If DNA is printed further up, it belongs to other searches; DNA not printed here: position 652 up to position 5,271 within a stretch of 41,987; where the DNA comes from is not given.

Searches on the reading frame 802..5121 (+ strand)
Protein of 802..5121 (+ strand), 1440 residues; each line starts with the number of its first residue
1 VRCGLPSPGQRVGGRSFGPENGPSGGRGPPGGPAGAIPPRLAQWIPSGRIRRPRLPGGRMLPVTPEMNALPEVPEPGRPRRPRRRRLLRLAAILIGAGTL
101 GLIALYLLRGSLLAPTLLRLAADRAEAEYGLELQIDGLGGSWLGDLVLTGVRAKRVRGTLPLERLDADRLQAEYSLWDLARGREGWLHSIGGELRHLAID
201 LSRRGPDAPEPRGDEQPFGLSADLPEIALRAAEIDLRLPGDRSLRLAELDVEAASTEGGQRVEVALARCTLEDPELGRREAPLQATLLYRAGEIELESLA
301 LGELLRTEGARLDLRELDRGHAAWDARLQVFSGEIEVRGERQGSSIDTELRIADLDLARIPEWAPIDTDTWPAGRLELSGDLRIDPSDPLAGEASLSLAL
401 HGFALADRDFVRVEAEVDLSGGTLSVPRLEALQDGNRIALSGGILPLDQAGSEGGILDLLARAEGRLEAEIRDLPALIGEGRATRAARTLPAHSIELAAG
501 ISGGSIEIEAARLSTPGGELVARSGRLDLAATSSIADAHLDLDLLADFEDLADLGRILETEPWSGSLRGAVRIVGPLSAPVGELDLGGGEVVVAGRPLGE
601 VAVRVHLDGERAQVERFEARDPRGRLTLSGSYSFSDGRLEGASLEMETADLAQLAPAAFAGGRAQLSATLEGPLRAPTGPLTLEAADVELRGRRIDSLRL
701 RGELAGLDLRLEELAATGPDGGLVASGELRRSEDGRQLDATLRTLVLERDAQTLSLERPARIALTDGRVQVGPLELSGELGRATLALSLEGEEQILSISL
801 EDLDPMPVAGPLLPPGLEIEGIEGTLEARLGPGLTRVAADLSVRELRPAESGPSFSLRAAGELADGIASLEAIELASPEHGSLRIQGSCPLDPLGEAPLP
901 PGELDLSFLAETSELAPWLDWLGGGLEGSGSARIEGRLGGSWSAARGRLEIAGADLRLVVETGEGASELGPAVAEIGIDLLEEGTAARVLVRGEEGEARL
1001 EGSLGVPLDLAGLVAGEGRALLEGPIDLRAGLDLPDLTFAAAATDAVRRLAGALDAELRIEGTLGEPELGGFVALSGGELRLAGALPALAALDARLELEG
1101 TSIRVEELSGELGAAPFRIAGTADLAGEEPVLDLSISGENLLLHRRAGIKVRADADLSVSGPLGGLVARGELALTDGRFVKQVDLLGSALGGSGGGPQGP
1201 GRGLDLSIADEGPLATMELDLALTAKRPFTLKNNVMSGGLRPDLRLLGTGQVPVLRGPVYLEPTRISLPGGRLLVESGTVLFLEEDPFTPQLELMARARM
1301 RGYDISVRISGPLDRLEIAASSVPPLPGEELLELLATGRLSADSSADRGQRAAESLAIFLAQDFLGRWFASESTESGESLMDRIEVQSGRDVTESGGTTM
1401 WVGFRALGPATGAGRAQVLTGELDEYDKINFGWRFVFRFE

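Call 59: search_protein_families(library=pfam, proteins=[window:802-5121:+], max_evalue=0.001)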
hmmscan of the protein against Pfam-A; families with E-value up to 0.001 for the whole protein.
window:802-5121:+ (1440 aa): 2 families
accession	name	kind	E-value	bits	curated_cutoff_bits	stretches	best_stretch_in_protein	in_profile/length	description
PF04357.19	TamB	-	4.2e-25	89.2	22.4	1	1117-1395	13-311/381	TamB, inner membrane protein subunit of TAM complex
PF05359.17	DUF748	-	0.00034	19.2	50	0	226-715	109-461/1037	Domain of Unknown Function (DUF748)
